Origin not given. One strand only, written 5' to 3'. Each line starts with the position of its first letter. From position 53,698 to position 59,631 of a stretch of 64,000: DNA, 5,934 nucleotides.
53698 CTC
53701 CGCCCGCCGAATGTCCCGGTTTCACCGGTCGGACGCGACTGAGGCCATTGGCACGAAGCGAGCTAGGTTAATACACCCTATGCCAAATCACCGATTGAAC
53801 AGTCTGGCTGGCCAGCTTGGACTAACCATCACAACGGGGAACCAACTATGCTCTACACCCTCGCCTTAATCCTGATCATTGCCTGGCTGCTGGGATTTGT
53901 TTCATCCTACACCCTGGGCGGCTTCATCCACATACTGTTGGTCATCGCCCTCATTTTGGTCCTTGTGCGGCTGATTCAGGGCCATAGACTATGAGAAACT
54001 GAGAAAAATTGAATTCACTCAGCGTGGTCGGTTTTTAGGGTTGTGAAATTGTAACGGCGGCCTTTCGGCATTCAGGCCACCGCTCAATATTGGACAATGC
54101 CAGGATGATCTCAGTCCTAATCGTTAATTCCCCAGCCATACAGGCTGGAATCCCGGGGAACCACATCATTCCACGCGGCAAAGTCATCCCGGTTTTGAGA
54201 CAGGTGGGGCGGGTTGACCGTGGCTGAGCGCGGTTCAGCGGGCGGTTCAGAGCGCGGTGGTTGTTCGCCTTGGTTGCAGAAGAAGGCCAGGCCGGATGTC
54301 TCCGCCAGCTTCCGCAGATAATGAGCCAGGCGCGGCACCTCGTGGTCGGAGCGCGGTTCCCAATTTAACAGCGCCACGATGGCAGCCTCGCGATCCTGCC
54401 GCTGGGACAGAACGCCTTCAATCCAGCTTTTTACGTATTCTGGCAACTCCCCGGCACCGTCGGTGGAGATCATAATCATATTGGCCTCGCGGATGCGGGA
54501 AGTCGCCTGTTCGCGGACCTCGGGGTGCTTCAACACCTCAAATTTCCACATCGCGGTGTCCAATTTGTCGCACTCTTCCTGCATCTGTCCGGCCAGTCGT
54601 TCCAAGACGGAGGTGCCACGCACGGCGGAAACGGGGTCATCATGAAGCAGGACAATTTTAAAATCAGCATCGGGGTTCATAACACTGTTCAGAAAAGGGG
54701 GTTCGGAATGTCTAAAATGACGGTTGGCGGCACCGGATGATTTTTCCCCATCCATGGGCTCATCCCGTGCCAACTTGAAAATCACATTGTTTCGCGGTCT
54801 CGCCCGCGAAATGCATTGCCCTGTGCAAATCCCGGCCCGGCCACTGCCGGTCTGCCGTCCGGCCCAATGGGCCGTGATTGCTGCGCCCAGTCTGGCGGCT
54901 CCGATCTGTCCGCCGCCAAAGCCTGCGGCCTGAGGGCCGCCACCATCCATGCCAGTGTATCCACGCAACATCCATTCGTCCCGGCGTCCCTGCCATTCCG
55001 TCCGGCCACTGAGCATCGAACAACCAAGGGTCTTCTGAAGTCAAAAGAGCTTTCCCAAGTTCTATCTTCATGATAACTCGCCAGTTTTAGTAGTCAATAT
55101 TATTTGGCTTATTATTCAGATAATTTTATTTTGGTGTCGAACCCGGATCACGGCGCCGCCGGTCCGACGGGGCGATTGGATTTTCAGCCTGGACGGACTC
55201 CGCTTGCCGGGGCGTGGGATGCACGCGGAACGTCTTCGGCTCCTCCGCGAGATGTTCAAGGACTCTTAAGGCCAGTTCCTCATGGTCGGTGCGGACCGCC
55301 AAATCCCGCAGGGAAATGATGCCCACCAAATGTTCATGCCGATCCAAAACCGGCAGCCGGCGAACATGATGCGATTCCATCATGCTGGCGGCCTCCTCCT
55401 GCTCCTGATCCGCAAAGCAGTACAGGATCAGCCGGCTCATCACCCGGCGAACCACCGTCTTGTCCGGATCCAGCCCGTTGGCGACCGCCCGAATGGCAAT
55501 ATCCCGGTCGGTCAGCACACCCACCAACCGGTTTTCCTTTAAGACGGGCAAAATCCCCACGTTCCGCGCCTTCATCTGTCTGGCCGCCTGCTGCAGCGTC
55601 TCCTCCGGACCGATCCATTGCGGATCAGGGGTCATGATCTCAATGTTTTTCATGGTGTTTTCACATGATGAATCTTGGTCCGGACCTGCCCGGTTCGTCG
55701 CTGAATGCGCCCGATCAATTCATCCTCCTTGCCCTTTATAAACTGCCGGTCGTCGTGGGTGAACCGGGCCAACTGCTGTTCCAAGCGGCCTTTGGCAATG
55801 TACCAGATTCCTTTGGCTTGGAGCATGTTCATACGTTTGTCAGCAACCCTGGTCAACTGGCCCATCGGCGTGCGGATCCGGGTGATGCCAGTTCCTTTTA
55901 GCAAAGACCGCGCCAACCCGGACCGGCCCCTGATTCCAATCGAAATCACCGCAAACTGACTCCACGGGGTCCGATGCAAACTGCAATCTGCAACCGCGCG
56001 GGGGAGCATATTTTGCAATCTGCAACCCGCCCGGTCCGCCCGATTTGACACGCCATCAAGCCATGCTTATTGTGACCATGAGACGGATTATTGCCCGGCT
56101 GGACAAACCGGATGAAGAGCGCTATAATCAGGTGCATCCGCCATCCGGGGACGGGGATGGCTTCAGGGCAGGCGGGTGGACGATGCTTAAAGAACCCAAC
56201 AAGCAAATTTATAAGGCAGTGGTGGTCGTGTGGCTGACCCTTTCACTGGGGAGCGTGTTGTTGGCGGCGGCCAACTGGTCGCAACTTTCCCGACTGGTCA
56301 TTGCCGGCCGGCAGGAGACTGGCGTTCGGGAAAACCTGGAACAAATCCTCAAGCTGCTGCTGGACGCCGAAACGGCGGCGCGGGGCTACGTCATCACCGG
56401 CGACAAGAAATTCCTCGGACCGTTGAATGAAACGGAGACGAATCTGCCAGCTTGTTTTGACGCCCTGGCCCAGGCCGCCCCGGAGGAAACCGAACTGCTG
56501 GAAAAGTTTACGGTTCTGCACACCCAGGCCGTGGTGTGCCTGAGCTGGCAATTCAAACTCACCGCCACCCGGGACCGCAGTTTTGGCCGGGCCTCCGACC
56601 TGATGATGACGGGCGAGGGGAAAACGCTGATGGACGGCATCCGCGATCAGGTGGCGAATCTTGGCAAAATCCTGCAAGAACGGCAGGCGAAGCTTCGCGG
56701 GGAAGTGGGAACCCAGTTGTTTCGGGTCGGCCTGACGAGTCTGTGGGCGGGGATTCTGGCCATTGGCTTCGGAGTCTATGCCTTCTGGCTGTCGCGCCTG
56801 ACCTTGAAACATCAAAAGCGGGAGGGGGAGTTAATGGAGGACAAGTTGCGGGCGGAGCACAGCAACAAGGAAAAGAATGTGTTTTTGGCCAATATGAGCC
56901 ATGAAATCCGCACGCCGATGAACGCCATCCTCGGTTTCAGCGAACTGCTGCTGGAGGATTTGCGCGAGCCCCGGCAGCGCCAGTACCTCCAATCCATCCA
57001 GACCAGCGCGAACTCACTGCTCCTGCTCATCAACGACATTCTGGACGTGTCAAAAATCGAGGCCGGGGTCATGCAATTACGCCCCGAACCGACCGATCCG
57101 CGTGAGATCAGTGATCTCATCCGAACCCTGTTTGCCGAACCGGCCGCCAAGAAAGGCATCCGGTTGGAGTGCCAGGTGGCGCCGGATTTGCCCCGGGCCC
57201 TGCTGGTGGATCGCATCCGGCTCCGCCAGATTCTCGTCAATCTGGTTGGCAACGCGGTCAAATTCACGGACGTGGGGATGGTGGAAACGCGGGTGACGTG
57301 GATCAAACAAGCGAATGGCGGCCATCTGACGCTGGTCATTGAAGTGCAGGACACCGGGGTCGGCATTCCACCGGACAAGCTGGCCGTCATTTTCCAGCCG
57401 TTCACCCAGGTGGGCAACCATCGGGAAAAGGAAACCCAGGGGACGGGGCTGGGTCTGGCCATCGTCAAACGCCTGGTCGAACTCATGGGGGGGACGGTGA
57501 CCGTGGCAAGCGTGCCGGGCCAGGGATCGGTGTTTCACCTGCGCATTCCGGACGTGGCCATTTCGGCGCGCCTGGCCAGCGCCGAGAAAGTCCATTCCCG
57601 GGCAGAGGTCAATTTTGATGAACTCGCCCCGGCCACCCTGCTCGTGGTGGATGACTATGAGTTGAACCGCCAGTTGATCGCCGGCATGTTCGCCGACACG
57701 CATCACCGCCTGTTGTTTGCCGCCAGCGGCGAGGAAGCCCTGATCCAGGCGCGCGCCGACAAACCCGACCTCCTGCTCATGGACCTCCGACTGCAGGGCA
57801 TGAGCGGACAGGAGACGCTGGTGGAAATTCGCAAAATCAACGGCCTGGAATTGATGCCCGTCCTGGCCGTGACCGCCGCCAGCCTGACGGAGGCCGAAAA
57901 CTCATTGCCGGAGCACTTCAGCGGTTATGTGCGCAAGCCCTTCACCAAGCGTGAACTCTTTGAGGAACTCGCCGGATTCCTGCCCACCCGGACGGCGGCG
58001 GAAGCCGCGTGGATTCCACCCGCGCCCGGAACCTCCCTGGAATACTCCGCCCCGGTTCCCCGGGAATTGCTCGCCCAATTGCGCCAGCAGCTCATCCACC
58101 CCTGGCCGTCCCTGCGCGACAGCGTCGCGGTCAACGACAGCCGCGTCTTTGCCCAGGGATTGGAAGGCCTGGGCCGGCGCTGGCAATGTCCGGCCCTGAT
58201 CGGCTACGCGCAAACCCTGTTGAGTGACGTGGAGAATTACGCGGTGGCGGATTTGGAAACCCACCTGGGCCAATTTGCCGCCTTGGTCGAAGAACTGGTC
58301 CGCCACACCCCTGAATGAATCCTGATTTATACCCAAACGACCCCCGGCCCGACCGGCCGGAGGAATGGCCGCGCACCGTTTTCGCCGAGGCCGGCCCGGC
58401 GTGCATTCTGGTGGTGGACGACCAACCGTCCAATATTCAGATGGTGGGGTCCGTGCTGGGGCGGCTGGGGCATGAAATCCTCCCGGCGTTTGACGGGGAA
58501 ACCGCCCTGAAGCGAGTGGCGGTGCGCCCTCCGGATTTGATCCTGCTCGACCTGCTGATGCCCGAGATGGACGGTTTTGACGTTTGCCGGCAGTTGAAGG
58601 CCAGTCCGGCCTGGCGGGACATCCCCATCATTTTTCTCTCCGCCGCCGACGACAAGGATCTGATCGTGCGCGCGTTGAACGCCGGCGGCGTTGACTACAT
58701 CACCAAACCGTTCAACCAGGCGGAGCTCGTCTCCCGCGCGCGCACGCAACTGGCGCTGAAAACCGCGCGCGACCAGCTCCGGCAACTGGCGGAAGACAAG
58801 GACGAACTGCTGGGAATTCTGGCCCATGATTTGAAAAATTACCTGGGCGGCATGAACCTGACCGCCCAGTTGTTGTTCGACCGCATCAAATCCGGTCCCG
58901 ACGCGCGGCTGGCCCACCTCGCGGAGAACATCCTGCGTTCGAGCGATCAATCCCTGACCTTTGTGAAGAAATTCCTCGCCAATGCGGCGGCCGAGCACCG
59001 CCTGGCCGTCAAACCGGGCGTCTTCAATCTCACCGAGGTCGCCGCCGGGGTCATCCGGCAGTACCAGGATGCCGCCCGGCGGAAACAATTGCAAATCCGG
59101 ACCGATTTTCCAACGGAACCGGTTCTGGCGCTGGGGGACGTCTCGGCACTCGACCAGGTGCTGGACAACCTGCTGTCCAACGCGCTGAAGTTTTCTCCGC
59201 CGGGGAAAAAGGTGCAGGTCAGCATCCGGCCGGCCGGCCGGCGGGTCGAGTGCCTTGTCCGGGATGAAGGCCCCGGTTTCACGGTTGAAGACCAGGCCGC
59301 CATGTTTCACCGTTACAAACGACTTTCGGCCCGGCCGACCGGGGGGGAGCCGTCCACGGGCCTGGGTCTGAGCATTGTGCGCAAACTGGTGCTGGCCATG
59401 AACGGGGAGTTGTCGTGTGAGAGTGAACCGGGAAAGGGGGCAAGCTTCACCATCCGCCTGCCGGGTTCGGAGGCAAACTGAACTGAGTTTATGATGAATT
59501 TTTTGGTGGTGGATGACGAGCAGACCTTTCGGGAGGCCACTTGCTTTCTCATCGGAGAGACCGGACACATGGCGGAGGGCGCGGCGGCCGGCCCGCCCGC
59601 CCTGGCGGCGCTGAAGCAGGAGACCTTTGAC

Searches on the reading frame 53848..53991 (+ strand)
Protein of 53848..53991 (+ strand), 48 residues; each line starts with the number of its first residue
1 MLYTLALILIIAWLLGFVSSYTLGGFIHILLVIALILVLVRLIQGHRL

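Call 43: search_protein_families(library=ncbifam, proteins=[window:53848-53991:+], max_evalue=0.01)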
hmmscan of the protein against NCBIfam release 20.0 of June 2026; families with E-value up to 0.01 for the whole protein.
window:53848-53991:+ (48 aa): 2 families
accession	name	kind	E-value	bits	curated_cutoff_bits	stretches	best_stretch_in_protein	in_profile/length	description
NF033488.1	lmo0937_fam_TM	equivalog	2.9e-17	62.4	30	1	2-45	1-43/43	lmo0937 family membrane protein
NF010227.0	PRK13682.1-2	equivalog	0.00066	19.8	73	1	5-47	8-51/52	hypothetical protein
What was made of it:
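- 53848..53994 (+): 48-aa lmo0937/DUF5670-family small membrane protein. Target of P1. NCBIfam NF033488, 62.4 bits against a cut-off of 30 (call 43).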

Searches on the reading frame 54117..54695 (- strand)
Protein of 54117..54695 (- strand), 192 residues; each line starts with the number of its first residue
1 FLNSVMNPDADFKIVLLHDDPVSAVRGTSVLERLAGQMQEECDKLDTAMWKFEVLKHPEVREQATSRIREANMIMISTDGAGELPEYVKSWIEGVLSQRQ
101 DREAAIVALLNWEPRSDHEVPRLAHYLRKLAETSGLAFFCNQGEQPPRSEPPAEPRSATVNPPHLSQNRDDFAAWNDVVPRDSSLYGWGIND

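Call 43: search_protein_families(library=ncbifam, proteins=[window:54117-54695:-], max_evalue=0.01)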
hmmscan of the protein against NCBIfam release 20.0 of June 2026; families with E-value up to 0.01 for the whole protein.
window:54117-54695:- (192 aa): 1 family
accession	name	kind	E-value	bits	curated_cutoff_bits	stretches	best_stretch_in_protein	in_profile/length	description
NF006531.0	PRK09004.1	equivalog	4.4e-05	23.3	158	1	43-103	24-81/146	FMN-binding protein MioC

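Call 54: search_protein_families(library=pfam, proteins=[window:54117-54695:-], max_evalue=0.00001)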
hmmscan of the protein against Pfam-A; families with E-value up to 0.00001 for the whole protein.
window:54117-54695:- (192 aa): 0 families

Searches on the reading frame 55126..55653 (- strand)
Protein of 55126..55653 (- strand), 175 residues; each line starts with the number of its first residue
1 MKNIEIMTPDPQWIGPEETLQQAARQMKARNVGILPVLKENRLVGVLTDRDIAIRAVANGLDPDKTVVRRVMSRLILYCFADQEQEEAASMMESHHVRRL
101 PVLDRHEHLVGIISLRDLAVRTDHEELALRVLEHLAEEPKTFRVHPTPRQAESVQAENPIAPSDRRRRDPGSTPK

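Call 5: search_protein_families(library=pfam, proteins=[window:55126-55653:-], max_evalue=0.01)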
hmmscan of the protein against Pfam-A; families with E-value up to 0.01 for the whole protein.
window:55126-55653:- (175 aa): 2 families
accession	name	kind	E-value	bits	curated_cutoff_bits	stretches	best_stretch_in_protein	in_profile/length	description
PF00571.33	CBS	-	1.1e-26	93.4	24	2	5-53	3-52/57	CBS domain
PF01590.32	GAF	-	0.0014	19.6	22.4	0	79-136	73-126/133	GAF domain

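Call 43: search_protein_families(library=ncbifam, proteins=[window:55126-55650:-], max_evalue=0.01)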
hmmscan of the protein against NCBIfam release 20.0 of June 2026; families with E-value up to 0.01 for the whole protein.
window:55126-55650:- (174 aa): 26 families (the best 25 are shown)
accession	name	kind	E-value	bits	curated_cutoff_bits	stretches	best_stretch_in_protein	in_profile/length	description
TIGR01302.1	IMP_dehydrog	equivalog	8.3e-14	51.3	481.5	1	5-124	85-203/450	IMP dehydrogenase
NF041552.1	TF_PrdR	equivalog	3.6e-10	38.8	795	2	4-52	74-122/577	sigma-54 dependent transcriptional regulator PrdR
NF011447.0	PRK14869.2-3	equivalog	2.5e-09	36.3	522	2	16-66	84-135/540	putative manganese-dependent inorganic diphosphatase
NF053603.1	HhpR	exception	3e-09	36.5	520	1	85-130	21-67/282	CBS domain-containing high hydrostatic pressure regulator HhpR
NF011443.0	PRK14869.1-5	equivalog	6.4e-09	34.8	335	1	84-119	88-123/546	putative manganese-dependent inorganic diphosphatase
NF038279.1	TF_CBS_SpxR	exception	6.7e-09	35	600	1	63-126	186-251/427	CBS-HotDog domain-containing transcription factor SpxR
TIGR00393.1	kpsF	subfamily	8e-09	35.5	203.7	1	13-112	169-267/268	KpsF/GutQ family sugar-phosphate isomerase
NF011449.0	PRK14869.2-5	equivalog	2.4e-08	33.5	411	1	5-121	72-205/451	putative manganese-dependent inorganic diphosphatase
TIGR00400.1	mgtE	equivalog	2.5e-07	29.8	232.75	1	38-117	174-247/450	magnesium transporter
NF005869.0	PRK07807.1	equivalog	2.8e-07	29.9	549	1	5-121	94-203/479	GuaB1 family IMP dehydrogenase-related protein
NF011441.0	PRK14869.1-3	equivalog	4.8e-07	28.8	753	1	86-118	89-121/548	putative manganese-dependent inorganic diphosphatase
TIGR01303.1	IMP_DH_rel_1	equivalog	7.6e-07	28.4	562.75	1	10-121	98-201/475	GuaB1 family IMP dehydrogenase-related protein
NF053863.1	DS11_antiphage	equivalog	1.3e-06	27.7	260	0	9-71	84-144/305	CBS domain-containing anti-phage protein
NF011442.0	PRK14869.1-4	equivalog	4.2e-06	25.5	400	1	84-119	89-124/543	putative manganese-dependent inorganic diphosphatase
NF011445.0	PRK14869.2-1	equivalog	4.8e-06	25.3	483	1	67-119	70-122/548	putative manganese-dependent inorganic diphosphatase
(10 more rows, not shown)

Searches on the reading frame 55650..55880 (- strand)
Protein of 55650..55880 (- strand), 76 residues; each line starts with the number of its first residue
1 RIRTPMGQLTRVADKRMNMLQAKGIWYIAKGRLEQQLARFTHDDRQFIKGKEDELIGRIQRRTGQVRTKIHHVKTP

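Call 5: search_protein_families(library=pfam, proteins=[window:55650-55880:-], max_evalue=0.01)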
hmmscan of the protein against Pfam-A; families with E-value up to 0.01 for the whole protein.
window:55650-55880:- (76 aa): 1 family
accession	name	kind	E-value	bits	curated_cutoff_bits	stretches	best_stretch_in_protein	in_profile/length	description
PF05532.17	CsbD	-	8.4e-09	35.6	40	1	21-71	2-52/53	CsbD-like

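Call 43: search_protein_families(library=ncbifam, proteins=[window:55653-55865:-], max_evalue=0.01)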
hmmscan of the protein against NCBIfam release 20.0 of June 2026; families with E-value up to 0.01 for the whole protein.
window:55653-55865:- (71 aa): 1 family
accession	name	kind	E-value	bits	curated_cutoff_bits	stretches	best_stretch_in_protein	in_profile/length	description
NF007748.0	PRK10428.1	equivalog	1.2e-09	38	113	1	12-62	1-51/69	hypothetical protein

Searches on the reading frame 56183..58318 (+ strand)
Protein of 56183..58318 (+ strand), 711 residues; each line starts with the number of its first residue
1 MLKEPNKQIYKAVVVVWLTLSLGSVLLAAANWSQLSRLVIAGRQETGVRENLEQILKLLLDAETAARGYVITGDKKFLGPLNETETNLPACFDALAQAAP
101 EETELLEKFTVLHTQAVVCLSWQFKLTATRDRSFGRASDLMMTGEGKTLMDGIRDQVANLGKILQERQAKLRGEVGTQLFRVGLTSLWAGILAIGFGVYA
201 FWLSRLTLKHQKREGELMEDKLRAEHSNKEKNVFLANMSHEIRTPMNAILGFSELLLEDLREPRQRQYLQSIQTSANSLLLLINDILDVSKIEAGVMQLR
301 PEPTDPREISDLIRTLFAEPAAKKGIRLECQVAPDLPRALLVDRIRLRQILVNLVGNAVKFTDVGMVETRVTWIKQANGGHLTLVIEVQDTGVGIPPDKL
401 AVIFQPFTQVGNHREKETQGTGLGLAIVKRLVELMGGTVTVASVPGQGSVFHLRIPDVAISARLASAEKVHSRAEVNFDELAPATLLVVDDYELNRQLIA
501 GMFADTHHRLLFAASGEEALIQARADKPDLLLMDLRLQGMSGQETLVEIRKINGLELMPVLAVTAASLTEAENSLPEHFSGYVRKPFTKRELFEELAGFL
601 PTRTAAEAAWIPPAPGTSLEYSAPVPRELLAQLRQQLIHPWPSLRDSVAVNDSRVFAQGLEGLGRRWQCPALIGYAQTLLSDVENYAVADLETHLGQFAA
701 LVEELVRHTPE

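Call 5: search_protein_families(library=pfam, proteins=[window:56183-58318:+], max_evalue=0.01)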
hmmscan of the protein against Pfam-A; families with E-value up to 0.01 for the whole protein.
window:56183-58318:+ (711 aa): 4 families
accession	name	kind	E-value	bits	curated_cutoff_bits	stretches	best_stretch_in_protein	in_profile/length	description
PF02518.31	HATPase_c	-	1.7e-30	106.2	26.4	1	343-457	2-109/111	Histidine kinase-, DNA gyrase B-, and HSP90-like ATPase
PF00512.31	HisKA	-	3.8e-23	81.8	26.9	1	231-295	2-66/66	His Kinase A (phospho-acceptor) domain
PF05227.19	CHASE3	-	1.4e-20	74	28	1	46-167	9-131/138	CHASE3 domain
PF00072.30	Response_reg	-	5.4e-18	65.6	30.2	1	487-596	2-110/111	Response regulator receiver domain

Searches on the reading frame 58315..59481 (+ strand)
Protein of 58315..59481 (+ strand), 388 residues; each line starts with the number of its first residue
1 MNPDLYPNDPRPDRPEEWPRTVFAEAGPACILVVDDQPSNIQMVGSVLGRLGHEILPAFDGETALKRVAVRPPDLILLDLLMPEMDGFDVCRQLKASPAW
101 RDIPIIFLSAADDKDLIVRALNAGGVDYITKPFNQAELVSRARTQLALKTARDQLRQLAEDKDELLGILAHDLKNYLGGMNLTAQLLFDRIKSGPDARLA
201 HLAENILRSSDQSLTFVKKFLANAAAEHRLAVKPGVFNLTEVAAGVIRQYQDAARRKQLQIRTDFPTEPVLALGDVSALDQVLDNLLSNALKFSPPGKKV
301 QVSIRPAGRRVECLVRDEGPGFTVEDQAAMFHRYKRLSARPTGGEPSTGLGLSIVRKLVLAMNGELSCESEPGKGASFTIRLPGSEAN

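Call 5: search_protein_families(library=pfam, proteins=[window:58315-59481:+], max_evalue=0.01)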
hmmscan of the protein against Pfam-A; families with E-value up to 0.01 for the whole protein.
window:58315-59481:+ (388 aa): 4 families
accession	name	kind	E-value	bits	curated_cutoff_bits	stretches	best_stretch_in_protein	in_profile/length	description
PF00072.30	Response_reg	-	3.7e-28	98.3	30.2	1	31-142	1-110/111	Response regulator receiver domain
PF02518.31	HATPase_c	-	4.3e-27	95.2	26.4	1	274-383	1-108/111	Histidine kinase-, DNA gyrase B-, and HSP90-like ATPase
PF13581.12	HATPase_c_2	-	3.2e-05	24.4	27.4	1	285-359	38-109/127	Histidine kinase-like ATPase domain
PF00512.31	HisKA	-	0.00017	22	26.9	1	162-221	2-58/66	His Kinase A (phospho-acceptor) domain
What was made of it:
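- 58315..59481 (+): REC-HisKA-HATPase kinase, directly upstream of the activator gene. Call 5.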
